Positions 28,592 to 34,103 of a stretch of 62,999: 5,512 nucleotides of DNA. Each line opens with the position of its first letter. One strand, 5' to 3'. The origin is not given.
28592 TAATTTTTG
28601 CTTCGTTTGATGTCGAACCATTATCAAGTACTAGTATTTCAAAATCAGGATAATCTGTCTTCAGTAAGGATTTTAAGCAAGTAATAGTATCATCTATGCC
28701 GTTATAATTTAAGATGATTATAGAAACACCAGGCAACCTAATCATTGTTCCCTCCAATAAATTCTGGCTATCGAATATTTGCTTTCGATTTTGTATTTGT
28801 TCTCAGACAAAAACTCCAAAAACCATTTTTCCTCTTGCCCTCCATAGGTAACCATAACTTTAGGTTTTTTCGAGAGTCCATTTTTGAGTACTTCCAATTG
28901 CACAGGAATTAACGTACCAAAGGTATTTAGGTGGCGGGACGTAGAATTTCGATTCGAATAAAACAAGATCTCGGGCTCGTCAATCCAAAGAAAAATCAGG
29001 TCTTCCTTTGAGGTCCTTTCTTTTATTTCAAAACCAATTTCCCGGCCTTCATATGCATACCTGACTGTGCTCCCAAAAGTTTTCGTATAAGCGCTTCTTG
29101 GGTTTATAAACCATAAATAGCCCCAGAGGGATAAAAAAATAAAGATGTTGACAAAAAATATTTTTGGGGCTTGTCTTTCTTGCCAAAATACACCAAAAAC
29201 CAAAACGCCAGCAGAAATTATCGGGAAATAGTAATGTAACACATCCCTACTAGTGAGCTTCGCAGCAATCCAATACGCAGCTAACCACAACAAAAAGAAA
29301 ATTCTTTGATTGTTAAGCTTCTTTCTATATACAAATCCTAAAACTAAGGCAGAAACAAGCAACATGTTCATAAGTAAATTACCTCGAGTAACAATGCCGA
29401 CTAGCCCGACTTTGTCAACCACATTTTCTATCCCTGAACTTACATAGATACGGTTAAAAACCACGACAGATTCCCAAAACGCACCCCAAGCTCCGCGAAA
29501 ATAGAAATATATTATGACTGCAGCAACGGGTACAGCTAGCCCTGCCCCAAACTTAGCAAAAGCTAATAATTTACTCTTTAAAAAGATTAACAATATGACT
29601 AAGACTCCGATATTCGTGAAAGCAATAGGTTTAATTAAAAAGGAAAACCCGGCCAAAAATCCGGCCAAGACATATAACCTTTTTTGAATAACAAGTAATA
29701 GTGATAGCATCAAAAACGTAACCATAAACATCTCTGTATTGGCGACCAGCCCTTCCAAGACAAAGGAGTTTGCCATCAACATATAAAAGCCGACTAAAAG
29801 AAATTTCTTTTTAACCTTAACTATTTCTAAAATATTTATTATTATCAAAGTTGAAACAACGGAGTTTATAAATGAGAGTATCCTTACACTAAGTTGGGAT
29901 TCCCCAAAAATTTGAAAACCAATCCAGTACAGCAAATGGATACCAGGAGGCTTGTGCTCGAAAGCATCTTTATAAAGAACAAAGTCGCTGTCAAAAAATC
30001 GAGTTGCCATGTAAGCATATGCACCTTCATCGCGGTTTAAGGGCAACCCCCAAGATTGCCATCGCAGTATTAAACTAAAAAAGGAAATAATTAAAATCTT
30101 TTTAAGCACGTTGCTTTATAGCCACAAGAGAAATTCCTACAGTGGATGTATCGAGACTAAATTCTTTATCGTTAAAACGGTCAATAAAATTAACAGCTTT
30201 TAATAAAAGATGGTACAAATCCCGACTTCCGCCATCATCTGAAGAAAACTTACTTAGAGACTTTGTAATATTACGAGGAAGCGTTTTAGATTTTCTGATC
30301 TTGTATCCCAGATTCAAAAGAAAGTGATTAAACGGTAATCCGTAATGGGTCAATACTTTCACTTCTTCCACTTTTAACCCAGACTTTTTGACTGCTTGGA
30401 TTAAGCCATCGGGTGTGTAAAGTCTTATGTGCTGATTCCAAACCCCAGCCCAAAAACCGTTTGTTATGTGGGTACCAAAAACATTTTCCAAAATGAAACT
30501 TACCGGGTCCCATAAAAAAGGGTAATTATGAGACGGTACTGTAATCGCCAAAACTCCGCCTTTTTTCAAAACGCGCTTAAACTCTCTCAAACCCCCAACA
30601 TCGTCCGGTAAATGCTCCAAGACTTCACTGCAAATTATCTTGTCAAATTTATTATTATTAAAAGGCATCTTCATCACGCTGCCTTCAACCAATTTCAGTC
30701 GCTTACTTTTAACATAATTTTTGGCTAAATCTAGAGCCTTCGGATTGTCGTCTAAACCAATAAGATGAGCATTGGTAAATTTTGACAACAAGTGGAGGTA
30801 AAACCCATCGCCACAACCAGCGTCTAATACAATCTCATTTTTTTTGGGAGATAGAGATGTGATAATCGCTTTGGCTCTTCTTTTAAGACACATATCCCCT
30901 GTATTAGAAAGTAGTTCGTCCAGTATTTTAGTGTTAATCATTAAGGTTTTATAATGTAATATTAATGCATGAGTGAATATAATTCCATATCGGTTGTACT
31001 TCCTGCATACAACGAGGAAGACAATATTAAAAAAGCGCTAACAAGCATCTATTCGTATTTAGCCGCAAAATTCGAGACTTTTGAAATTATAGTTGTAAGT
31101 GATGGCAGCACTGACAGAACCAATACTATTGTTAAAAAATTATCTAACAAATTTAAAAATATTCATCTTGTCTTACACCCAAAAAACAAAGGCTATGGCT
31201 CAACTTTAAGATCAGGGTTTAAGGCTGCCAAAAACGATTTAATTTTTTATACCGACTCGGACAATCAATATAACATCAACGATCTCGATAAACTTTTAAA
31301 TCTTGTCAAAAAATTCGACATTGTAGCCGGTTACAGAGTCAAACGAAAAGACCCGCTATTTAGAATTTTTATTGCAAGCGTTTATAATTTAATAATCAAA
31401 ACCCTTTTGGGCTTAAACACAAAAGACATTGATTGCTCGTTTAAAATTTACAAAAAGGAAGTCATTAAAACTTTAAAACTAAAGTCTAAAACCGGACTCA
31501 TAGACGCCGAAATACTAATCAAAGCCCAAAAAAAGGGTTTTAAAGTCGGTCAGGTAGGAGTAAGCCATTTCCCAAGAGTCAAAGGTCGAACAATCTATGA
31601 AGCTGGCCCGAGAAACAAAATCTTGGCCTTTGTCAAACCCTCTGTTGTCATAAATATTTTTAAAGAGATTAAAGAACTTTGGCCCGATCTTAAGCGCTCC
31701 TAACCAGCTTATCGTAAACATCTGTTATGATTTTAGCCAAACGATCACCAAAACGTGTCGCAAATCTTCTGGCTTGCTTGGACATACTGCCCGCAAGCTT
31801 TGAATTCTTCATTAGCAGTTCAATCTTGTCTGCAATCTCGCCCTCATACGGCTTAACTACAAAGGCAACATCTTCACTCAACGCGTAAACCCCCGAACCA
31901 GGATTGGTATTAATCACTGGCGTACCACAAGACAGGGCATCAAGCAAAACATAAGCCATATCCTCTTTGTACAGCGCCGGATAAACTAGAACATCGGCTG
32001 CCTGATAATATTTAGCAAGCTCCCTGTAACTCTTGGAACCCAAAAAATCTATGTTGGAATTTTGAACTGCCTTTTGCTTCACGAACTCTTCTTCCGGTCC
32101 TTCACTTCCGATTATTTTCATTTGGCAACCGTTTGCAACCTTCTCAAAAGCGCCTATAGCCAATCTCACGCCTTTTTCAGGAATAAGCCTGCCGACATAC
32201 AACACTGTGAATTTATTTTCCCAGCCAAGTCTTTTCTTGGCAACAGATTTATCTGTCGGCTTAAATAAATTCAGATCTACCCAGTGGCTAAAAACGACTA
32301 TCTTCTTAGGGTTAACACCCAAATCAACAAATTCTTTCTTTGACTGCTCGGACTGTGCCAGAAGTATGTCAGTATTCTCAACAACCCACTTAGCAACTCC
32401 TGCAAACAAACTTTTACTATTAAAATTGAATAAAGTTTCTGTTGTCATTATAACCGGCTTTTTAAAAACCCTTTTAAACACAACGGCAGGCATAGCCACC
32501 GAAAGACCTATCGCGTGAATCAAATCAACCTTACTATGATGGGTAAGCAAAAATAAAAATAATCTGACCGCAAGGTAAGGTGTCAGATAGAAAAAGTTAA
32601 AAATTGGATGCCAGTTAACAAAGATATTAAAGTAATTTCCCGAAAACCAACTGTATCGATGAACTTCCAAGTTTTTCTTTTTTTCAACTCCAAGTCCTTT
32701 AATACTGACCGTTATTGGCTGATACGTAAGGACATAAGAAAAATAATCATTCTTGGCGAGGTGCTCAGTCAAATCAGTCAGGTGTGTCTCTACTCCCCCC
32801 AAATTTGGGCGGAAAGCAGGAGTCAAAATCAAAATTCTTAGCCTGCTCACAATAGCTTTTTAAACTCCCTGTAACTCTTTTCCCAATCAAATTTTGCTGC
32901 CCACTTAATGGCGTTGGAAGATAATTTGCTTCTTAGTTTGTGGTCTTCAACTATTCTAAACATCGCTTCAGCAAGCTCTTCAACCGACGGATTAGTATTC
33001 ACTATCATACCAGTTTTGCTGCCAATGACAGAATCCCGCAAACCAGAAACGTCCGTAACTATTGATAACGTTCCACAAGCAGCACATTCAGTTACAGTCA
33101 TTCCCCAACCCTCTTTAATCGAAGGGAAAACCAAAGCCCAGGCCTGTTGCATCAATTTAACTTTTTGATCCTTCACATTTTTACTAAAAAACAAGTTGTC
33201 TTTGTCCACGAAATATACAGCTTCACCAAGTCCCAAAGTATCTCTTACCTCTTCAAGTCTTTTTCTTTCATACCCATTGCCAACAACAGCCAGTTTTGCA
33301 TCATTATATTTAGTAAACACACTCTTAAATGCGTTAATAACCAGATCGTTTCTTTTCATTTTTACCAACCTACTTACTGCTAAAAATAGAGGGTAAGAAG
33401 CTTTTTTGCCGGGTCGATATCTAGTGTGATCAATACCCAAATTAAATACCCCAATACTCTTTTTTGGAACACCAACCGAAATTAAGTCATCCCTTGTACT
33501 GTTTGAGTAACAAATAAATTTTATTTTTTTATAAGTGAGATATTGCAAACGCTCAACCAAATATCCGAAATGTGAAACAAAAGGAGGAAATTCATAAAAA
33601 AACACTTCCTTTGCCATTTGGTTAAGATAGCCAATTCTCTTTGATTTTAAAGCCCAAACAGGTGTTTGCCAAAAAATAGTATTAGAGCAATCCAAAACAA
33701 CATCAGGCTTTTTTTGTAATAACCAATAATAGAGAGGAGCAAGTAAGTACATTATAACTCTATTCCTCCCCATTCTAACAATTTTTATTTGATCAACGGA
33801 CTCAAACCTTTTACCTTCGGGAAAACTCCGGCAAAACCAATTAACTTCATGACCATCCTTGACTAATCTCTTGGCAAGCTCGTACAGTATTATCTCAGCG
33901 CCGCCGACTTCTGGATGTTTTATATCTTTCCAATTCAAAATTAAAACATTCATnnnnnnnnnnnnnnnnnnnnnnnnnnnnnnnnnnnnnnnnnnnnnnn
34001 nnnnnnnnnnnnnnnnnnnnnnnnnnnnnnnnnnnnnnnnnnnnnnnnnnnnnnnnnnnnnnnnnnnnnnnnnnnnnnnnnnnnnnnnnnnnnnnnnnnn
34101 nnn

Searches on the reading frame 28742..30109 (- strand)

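Call 15: search_protein_families(library=pfam, proteins=[window:28742-30109:-], max_evalue=0.001)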
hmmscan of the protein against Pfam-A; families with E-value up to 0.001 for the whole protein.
window:28742-30109:- (455 aa): 1 family
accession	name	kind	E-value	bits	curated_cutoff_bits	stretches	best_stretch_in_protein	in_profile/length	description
PF13231.12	PMT_2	-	5.7e-09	36.8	26.1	1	52-194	1-150/160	Dolichyl-phosphate-mannose-protein mannosyltransferase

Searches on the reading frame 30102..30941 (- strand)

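Call 15: search_protein_families(library=pfam, proteins=[window:30102-30941:-], max_evalue=0.001)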
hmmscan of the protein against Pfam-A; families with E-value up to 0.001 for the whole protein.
window:30102-30941:- (279 aa): 10 families
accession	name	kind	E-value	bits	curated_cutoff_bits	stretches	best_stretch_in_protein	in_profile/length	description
PF08241.18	Methyltransf_11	-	1.3e-22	80.6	21.2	1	39-133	1-95/95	Methyltransferase domain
PF13847.12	Methyltransf_31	-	3.4e-22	79.1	27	1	33-141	2-117/145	Methyltransferase domain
PF13649.12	Methyltransf_25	-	1e-19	71.5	27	1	38-129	1-97/97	Methyltransferase domain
PF13489.12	Methyltransf_23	-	5.3e-17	62.5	27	1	21-193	7-163/164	Methyltransferase domain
PF08242.18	Methyltransf_12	-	1.2e-13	52.1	30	1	39-131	1-98/98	Methyltransferase domain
PF01209.24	Ubie_methyltran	-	2.1e-10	40.8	20.1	1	25-138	38-156/233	ubiE/COQ5 methyltransferase family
PF05175.20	MTS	-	9.7e-06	25.8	23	1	24-104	21-104/170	Methyltransferase small domain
PF08003.17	Methyltransf_9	-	9.8e-06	25.2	23.8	1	26-133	107-217/315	Protein of unknown function (DUF1698)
PF05401.17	NodS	-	2.3e-05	24.7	24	1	20-115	29-123/201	Nodulation protein S (NodS)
PF01795.25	Methyltransf_5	-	0.0001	22.3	27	1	24-90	10-79/309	MraW methylase family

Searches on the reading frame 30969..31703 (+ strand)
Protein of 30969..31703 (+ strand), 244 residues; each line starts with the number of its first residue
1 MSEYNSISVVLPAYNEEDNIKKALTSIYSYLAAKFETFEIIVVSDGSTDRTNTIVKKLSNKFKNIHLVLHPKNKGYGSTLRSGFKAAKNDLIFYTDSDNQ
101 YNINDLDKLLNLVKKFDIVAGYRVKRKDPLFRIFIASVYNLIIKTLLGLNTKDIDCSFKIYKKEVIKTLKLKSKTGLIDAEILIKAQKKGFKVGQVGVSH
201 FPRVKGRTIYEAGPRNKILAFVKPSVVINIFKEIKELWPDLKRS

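Call 15: search_protein_families(library=pfam, proteins=[window:30969-31703:+], max_evalue=0.001)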
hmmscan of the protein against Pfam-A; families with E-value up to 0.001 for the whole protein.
window:30969-31703:+ (244 aa): 4 families
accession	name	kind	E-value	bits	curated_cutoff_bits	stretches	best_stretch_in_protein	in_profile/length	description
PF00535.33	Glycos_transf_2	-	7.9e-33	114.2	23.3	1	8-168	1-166/168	Glycosyl transferase family 2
PF10111.15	Glyco_tranf_2_2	-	3.4e-09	37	27.3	1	8-116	1-109/276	Glycosyltransferase like family 2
PF13641.12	Glyco_tranf_2_3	-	7.5e-08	33.1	27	1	7-113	3-111/230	Glycosyltransferase like family 2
PF13704.12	Glyco_tranf_2_4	-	0.00062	20.6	27.5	1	24-105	7-88/98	Glycosyl transferase family 2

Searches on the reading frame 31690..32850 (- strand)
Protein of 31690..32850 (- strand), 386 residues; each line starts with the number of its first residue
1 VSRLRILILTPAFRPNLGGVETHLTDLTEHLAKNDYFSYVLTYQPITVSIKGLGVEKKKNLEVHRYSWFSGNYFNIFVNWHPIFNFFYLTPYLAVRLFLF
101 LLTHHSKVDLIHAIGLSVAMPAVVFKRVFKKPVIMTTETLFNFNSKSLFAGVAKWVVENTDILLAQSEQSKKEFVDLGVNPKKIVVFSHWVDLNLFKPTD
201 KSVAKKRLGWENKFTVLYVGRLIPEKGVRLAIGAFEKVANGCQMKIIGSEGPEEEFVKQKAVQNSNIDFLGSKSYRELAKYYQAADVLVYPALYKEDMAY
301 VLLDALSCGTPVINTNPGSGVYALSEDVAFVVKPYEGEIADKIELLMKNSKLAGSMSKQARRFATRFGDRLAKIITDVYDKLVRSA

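Call 15: search_protein_families(library=pfam, proteins=[window:31690-32850:-], max_evalue=0.001)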
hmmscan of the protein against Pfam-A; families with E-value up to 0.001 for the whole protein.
window:31690-32850:- (386 aa): 6 families
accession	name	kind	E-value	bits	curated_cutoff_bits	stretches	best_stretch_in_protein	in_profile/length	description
PF00534.26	Glycos_transf_1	-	5.1e-29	101.4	26.4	1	204-362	5-171/172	Glycosyl transferases group 1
PF13692.12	Glyco_trans_1_4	-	2e-21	77.2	27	1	214-349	2-142/142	Glycosyl transferases group 1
PF13439.12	Glyco_transf_4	-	6.2e-15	56.1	28.5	1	18-194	2-169/170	Glycosyltransferase Family 4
PF13579.12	Glyco_trans_4_4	-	1.2e-06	29.3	29.7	1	18-188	1-156/158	Glycosyl transferase 4-like domain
PF20706.3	GT4-conflict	-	3.8e-06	26.6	26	1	204-328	188-323/385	Family 4 Glycosyltransferase in conflict systems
PF13524.12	Glyco_trans_1_2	-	2.2e-05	24.9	25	1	238-363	9-128/144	Glycosyl transferase-like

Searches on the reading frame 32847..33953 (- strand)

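Call 15: search_protein_families(library=pfam, proteins=[window:32847-33953:-], max_evalue=0.001)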
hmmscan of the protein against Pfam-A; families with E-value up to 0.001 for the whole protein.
window:32847-33953:- (368 aa): 5 families
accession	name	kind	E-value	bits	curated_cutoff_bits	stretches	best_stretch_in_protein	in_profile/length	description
PF00534.26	Glycos_transf_1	-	1.9e-33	115.8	26.4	1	181-351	9-172/172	Glycosyl transferases group 1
PF13692.12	Glyco_trans_1_4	-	1.4e-22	80.9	27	1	188-337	2-142/142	Glycosyl transferases group 1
PF13439.12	Glyco_transf_4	-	2.2e-16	60.8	28.5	1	16-178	1-170/170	Glycosyltransferase Family 4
PF20706.3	GT4-conflict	-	3.2e-09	36.7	26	1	163-338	170-358/385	Family 4 Glycosyltransferase in conflict systems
PF13579.12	Glyco_trans_4_4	-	0.0008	20.2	29.7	0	17-165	1-150/158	Glycosyl transferase 4-like domain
